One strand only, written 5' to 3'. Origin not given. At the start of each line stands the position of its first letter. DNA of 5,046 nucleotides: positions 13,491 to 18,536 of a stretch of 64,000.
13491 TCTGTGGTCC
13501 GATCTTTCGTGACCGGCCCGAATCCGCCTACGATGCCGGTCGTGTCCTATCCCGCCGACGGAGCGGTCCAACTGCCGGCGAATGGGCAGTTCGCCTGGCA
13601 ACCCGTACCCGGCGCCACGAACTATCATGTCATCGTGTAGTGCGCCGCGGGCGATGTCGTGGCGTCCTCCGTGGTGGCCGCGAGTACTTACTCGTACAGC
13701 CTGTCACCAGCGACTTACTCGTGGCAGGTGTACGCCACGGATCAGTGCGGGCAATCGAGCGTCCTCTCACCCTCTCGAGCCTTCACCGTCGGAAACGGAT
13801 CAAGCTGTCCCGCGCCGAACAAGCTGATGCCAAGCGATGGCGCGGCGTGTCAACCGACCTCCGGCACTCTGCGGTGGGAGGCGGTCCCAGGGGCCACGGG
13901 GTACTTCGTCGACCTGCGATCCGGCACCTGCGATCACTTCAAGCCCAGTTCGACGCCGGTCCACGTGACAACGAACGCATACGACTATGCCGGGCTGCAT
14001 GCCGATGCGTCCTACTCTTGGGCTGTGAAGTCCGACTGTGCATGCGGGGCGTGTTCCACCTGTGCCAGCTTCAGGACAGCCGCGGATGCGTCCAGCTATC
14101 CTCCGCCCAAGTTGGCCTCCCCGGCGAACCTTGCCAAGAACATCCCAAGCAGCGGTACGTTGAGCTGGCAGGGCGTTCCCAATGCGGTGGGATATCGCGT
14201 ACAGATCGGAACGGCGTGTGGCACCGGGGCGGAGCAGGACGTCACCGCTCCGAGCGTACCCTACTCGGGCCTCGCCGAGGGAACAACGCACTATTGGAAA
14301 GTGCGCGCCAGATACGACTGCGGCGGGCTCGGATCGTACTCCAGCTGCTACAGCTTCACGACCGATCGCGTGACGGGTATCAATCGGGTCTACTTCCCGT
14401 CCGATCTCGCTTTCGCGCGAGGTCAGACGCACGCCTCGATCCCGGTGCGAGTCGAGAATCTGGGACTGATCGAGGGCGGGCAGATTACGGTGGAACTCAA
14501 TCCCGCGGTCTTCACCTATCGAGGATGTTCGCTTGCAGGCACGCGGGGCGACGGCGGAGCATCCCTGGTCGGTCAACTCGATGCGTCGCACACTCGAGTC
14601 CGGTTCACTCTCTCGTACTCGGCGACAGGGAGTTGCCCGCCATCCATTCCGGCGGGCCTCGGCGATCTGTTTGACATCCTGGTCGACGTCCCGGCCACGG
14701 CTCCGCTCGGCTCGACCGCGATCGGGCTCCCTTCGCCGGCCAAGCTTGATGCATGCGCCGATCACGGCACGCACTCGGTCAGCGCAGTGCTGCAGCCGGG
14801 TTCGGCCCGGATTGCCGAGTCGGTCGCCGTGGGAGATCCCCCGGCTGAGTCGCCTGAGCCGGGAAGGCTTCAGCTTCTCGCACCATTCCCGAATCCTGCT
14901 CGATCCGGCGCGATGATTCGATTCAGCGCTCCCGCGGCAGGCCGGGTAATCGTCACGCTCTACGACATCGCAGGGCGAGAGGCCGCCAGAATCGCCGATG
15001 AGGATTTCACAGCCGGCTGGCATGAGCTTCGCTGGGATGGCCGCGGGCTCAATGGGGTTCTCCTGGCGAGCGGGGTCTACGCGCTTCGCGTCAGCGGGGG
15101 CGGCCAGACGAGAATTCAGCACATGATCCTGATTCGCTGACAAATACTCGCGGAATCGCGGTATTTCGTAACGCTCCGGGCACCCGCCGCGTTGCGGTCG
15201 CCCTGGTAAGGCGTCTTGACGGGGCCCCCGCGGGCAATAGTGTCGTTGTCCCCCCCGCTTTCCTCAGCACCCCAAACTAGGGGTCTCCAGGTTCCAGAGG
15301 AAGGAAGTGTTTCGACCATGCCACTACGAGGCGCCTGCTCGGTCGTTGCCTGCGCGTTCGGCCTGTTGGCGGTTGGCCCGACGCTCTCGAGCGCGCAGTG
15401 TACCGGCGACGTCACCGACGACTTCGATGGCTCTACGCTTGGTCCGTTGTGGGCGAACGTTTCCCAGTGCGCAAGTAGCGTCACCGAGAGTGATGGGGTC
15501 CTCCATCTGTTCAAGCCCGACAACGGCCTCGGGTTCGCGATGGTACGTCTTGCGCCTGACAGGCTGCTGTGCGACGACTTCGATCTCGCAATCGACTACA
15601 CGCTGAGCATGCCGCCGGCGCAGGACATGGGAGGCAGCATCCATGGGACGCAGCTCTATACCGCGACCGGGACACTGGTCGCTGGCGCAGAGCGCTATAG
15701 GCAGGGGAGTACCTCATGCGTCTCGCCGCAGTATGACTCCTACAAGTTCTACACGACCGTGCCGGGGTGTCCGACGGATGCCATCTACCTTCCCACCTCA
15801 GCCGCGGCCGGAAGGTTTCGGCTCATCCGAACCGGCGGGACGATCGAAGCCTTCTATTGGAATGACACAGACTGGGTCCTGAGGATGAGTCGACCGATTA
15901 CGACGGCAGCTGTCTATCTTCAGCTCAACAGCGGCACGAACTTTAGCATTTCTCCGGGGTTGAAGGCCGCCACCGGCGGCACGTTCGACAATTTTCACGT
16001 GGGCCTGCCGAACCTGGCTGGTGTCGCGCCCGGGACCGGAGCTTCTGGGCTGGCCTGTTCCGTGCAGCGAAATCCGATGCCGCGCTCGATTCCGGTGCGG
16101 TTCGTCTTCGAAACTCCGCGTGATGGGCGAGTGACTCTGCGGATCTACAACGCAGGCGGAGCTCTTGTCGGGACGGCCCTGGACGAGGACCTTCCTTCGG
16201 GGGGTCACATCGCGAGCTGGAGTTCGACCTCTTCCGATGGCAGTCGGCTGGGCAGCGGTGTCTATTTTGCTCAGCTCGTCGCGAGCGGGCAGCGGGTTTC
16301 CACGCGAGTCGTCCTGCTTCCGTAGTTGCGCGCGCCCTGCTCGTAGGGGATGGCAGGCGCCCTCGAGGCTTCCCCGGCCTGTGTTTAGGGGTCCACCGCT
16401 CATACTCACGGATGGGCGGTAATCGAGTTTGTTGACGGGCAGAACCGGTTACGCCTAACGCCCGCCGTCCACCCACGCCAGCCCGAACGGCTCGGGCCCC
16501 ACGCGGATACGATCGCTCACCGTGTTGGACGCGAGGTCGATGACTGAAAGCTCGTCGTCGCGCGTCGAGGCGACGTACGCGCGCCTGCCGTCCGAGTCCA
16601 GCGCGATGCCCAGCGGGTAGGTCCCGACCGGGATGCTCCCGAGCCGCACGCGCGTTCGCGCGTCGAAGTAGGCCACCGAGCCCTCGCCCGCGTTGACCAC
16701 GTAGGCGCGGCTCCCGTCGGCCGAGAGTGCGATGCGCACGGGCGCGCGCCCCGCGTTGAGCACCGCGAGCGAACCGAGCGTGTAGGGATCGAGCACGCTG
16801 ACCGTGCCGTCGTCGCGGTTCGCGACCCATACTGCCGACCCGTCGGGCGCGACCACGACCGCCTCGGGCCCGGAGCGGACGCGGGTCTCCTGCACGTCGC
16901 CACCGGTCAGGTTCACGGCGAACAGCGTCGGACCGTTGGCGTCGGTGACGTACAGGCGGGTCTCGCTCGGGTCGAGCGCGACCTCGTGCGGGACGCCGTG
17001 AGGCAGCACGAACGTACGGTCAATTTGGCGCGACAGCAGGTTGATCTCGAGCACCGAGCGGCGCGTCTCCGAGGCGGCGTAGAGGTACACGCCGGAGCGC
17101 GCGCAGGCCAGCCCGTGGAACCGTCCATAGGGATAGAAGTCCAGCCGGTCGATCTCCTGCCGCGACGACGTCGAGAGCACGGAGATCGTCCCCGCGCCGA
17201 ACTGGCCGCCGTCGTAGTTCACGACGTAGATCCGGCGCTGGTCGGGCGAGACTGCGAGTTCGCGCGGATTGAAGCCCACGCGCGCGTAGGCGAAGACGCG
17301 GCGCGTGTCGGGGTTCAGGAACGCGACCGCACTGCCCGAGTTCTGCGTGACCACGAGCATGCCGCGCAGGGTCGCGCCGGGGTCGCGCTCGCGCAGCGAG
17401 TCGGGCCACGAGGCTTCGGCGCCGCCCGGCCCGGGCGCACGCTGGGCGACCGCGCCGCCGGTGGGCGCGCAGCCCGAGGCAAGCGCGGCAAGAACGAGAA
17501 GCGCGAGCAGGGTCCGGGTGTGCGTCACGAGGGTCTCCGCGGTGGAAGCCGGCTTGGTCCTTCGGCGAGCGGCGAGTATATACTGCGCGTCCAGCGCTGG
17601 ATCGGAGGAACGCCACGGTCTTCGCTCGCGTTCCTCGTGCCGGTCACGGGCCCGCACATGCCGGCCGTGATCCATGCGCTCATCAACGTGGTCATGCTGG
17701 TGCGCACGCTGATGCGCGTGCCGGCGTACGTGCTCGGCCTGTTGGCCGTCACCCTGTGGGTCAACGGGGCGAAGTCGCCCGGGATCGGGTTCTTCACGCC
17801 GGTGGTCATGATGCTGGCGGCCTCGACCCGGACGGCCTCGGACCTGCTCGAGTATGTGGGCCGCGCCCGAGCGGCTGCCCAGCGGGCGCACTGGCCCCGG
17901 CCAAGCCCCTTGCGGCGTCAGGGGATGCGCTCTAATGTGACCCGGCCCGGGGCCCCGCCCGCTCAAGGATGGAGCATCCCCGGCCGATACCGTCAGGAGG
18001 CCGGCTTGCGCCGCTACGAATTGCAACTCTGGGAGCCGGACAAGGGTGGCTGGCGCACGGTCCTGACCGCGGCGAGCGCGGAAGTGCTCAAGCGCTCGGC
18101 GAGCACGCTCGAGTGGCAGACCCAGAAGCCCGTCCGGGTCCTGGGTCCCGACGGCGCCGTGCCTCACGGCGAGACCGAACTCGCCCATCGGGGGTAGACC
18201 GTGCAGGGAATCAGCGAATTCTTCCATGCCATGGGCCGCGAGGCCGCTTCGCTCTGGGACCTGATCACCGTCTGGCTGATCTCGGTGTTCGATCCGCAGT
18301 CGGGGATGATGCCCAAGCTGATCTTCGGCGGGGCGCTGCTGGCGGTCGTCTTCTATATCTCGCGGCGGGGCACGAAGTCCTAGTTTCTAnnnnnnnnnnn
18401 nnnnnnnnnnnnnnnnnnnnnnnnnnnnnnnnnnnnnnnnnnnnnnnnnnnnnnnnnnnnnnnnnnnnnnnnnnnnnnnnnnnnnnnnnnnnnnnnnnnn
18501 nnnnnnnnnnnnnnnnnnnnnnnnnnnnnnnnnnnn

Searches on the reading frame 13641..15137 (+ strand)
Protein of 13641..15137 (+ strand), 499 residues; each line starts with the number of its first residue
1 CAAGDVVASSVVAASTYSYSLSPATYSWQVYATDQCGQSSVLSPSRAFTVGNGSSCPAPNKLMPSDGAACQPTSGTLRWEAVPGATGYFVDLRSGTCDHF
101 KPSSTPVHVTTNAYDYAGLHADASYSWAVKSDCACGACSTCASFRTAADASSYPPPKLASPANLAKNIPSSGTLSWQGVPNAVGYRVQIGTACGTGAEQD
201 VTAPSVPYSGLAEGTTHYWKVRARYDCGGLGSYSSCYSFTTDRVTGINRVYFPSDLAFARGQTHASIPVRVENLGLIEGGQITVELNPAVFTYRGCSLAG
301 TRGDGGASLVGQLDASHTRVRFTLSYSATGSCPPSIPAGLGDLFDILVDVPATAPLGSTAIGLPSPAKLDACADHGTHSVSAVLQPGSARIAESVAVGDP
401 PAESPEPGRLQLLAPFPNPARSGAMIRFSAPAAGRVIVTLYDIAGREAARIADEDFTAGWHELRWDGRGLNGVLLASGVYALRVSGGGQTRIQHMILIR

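Call 37: search_protein_families(library=pfam, proteins=[window:13641-15137:+], max_evalue=0.001)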
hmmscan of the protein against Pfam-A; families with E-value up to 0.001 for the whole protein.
window:13641-15137:+ (499 aa): 2 families
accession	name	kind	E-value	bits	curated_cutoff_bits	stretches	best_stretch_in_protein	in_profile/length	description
PF13860.13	FlgD_ig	-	2e-06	28.2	27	1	431-486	20-75/79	FlgD Ig-like domain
PF25788.1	Ig_Rha78A_N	-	0.00098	19.8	27.4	0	24-51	75-102/105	Rha78A-like, N-terminal immunoglobulin domain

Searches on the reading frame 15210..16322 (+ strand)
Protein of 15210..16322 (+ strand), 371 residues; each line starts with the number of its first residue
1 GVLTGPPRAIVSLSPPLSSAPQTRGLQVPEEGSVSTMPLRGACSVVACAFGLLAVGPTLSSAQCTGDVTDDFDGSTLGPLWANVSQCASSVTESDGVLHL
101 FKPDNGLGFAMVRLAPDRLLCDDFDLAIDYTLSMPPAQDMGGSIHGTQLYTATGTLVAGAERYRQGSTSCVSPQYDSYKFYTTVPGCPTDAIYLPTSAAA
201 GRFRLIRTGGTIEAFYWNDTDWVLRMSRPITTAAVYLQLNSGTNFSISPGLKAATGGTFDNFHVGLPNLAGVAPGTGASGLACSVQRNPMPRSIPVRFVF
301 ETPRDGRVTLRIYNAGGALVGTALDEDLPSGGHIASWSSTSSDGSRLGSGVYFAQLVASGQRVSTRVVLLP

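Call 37: search_protein_families(library=pfam, proteins=[window:15210-16322:+], max_evalue=0.001)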
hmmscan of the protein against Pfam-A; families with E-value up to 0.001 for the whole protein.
window:15210-16322:+ (371 aa): 1 family
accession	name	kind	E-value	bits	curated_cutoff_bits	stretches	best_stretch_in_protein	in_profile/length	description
PF13860.13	FlgD_ig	-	0.0001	22.6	27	1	307-359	24-76/79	FlgD Ig-like domain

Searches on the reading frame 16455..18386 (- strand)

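Call 37: search_protein_families(library=pfam, proteins=[window:16455-18386:-], max_evalue=0.001)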
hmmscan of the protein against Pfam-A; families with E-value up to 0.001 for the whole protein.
window:16455-18386:- (643 aa): 8 families
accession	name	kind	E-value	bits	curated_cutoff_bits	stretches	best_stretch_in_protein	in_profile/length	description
PF02239.22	Cytochrom_D1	-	1.4e-08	34.1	25.5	0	563-638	9-84/368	Cytochrome D1 heme domain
PF21783.3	YNCE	-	2e-08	34.4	27.1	0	572-638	267-333/339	YNCE-like beta-propeller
PF10282.15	Lactonase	-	3e-07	30.4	21.7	1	371-621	36-323/344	Lactonase, 7-bladed beta-propeller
PF23414.1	Beta-prop_EML_2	-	2.1e-05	24.5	90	0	345-447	13-119/266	Echinoderm microtubule-associated protein second beta-propeller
PF08450.18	SGL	-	0.00018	21.6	26.3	0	469-535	139-213/246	SMP-30/Gluconolactonase/LRE-like region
PF21959.2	DUF6923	-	0.00056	20.2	27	0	346-504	16-170/234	Repeat of unknown function (DUF6923)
PF01436.27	NHL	-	0.0006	20.2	20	0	590-601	3-13/28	NHL repeat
PF25174.1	Beta-prop_THOC3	-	0.00074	19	305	0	554-626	54-125/272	THOC3 beta-propeller domain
